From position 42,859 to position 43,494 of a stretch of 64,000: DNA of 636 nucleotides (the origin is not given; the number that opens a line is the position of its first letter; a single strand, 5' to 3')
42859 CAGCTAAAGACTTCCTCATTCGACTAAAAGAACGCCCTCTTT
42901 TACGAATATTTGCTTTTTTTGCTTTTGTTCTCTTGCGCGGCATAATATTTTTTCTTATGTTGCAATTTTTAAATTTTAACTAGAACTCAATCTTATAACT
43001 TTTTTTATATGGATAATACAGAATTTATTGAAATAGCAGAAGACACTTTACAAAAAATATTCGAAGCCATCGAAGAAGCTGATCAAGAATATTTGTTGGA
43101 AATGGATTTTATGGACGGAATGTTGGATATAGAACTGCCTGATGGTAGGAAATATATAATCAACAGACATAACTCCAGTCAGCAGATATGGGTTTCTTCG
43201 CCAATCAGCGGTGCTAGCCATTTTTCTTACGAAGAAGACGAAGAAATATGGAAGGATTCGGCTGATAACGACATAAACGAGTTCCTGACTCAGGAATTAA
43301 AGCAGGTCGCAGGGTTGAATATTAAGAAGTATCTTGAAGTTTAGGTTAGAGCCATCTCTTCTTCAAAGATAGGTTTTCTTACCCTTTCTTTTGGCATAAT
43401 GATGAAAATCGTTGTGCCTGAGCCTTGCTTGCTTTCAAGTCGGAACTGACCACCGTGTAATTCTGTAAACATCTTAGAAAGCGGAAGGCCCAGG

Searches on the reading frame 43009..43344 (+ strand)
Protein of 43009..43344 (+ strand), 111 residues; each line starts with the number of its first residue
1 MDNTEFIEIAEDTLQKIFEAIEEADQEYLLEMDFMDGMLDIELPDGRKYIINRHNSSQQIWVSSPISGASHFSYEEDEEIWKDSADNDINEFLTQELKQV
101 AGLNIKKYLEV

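Call 20: search_protein_families(library=pfam, proteins=[window:43009-43344:+], max_evalue=0.001)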
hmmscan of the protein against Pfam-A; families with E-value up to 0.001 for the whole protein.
window:43009-43344:+ (111 aa): 1 family
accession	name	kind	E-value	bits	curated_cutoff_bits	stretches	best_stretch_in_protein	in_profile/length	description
PF01491.21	Frataxin_Cyay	-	3.6e-25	88.6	21.3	1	1-103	1-105/107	Frataxin-like domain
